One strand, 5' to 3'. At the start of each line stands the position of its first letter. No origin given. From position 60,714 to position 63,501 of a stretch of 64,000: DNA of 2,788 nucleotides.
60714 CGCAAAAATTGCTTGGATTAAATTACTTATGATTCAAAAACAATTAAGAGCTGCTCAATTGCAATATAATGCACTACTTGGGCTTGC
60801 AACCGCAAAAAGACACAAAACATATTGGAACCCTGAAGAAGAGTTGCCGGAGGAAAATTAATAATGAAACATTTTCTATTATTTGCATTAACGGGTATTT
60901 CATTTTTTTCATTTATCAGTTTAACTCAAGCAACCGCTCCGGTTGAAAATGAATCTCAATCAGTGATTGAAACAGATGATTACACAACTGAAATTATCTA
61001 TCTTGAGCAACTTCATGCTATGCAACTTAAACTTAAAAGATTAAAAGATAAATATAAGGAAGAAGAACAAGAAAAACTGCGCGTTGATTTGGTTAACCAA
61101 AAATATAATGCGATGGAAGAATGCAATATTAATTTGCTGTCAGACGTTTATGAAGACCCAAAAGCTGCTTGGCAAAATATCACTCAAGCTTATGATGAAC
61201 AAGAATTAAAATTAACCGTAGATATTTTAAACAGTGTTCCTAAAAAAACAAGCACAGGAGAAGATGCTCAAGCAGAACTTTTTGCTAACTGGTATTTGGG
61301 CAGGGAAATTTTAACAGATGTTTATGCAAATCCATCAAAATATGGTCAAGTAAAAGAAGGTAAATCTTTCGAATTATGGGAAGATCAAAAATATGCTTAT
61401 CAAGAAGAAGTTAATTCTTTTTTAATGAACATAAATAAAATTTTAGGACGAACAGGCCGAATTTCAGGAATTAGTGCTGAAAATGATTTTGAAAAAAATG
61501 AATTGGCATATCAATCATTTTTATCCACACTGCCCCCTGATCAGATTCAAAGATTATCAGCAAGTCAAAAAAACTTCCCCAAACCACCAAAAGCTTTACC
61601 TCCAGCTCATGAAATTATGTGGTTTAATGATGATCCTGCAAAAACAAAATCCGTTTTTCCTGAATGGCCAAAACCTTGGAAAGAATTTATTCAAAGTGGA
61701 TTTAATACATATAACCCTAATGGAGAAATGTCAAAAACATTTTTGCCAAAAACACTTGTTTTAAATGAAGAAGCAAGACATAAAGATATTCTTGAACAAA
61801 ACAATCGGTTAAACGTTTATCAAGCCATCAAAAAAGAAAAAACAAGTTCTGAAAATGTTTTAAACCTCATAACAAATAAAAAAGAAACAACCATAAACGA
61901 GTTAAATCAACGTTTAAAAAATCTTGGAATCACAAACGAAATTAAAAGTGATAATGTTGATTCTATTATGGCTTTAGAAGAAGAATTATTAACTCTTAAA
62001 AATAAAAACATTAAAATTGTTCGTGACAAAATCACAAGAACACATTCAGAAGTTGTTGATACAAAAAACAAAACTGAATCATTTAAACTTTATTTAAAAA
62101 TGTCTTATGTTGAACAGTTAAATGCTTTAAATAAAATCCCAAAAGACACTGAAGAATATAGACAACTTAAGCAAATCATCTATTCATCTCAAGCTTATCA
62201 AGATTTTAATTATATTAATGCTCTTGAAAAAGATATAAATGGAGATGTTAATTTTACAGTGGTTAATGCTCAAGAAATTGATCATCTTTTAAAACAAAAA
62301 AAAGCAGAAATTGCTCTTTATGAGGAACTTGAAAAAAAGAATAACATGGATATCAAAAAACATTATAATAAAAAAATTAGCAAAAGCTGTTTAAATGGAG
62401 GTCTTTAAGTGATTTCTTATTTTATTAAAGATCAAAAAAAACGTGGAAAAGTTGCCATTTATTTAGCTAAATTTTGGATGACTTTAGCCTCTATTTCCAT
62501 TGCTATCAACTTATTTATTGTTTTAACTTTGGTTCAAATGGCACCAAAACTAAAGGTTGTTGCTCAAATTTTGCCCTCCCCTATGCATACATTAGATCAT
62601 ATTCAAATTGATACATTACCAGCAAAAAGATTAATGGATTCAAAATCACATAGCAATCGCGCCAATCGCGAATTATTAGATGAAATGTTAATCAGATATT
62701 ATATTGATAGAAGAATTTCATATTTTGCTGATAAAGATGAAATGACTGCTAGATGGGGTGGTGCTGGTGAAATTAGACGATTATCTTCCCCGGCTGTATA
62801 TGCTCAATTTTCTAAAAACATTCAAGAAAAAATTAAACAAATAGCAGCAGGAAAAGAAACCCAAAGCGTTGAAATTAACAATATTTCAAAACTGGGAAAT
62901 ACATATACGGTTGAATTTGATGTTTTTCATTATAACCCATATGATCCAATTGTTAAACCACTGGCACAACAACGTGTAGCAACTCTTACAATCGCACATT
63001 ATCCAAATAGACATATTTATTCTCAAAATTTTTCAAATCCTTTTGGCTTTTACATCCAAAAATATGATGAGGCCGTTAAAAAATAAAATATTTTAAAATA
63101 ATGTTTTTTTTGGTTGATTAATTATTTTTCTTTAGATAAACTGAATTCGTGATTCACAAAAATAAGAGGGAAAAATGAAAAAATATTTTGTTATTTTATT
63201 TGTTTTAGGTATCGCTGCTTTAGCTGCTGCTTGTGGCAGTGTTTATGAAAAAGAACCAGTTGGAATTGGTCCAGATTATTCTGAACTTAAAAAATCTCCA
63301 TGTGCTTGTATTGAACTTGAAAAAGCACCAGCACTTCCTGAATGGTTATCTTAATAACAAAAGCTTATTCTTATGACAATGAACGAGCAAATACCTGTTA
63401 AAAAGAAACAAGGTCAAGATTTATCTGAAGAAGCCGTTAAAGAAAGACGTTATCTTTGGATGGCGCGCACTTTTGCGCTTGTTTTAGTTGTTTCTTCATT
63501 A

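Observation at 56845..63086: Six-gene operon of family-less secreted proteins joined to the front of a virB8 / virB7-like / virB8 T4SS module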

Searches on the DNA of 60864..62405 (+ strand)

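Call 17: search_rna_families(sources=[L001, L003], threshold=gathering)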
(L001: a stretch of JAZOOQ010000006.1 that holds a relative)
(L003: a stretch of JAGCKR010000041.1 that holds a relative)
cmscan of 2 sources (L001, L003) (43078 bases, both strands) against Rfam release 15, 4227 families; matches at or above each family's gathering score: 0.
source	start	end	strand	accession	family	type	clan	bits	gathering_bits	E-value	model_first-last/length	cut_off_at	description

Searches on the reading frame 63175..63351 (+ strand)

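Call 8: search_protein_families(library=pfam, max_evalue=1, proteins=[window:63175-63351:+])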
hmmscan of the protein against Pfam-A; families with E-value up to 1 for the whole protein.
window:63175-63351:+ (59 aa): 0 families

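Call 9: search_protein_families(library=ncbifam, max_evalue=1, proteins=[window:63175-63351:+])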
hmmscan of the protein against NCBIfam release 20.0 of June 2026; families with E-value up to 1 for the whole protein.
window:63175-63351:+ (59 aa): 2 families
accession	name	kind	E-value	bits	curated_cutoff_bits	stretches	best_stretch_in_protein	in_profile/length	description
NF047847.2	SS_mature_LptM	equivalog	0.038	14.1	27.7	1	1-21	1-21/31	LPS translocon maturation chaperone LptM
NF050142.1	PG1828_fam_lipo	equivalog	0.11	13.3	50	1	1-26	1-25/59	PG1828 family lipoprotein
